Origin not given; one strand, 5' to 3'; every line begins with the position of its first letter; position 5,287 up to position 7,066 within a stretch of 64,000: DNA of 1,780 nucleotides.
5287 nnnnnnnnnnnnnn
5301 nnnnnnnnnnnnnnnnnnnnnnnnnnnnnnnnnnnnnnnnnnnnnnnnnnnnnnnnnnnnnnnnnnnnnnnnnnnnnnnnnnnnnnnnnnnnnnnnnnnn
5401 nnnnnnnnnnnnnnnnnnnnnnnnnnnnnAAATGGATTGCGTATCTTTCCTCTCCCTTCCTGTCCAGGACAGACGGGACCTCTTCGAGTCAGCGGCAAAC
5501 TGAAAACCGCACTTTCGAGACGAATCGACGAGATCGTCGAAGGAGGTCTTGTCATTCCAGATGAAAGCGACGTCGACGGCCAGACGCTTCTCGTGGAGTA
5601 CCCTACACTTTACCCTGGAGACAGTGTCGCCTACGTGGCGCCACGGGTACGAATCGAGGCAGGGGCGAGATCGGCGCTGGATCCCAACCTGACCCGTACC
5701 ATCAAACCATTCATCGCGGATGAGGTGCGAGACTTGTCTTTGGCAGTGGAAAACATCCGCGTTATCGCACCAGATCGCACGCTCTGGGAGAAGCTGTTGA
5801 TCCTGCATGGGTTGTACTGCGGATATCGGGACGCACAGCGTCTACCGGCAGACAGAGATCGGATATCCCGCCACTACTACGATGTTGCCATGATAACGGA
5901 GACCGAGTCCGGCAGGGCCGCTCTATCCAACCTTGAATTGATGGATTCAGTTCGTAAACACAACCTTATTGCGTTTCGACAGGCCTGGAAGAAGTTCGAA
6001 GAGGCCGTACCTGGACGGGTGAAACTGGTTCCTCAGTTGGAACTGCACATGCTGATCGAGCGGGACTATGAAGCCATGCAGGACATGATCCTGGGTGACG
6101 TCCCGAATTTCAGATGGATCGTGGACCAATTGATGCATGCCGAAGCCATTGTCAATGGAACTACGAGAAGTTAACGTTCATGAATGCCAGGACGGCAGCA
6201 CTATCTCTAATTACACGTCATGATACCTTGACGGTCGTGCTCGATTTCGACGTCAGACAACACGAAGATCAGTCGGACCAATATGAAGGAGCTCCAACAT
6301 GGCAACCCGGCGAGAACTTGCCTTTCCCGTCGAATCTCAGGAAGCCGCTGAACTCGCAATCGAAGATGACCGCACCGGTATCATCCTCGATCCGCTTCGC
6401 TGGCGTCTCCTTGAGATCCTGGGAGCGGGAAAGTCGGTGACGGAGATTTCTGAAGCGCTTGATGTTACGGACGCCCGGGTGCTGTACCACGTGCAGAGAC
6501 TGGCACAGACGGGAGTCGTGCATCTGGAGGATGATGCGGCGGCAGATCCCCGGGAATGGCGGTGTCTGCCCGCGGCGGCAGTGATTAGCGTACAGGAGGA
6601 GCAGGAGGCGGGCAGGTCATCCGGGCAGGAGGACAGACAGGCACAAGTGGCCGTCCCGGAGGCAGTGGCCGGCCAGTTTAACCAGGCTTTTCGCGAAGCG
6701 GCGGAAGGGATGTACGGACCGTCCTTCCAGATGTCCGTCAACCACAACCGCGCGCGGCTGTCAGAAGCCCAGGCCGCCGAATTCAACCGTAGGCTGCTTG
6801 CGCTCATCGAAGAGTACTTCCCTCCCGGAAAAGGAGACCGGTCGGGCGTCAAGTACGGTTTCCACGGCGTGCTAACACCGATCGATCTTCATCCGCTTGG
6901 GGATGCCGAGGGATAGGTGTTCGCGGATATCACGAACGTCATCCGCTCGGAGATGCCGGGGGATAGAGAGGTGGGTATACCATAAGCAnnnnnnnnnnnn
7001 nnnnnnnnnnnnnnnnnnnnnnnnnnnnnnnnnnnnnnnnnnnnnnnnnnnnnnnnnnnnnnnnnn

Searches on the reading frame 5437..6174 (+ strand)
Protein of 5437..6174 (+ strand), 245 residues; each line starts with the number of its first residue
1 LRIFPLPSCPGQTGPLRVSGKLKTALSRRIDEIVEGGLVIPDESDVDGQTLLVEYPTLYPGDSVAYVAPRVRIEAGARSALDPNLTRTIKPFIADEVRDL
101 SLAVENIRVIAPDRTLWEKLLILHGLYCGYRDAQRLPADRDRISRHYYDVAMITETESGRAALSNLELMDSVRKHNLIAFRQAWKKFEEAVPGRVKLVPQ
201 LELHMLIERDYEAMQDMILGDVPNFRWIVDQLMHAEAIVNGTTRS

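Call 57: search_protein_families(library=pfam, proteins=[window:5437-6174:+], max_evalue=0.001)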
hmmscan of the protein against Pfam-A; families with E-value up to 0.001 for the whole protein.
window:5437-6174:+ (245 aa): 1 family
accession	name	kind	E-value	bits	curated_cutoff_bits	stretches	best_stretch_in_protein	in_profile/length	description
PF08843.17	AbiEii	-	1.7e-20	74.4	22.5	1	21-230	51-237/238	Nucleotidyl transferase AbiEii toxin, Type IV TA system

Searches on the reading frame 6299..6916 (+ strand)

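Call 57: search_protein_families(library=pfam, proteins=[window:6299-6916:+], max_evalue=0.001)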
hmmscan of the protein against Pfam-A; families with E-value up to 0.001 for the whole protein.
window:6299-6916:+ (205 aa): 4 families
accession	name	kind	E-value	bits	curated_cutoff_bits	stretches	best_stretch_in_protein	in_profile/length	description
PF12840.13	HTH_20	-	2.2e-07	31.2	27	1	30-76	2-50/51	Helix-turn-helix domain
PF13412.12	HTH_24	-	6.7e-05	22.8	21.9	1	30-74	1-47/48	Winged helix-turn-helix DNA-binding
PF12802.13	MarR_2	-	0.00017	22.2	27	1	32-80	5-56/61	MarR family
PF25212.1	HVO_A0114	-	0.00028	21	27.6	1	29-82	19-74/84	HVO_A0114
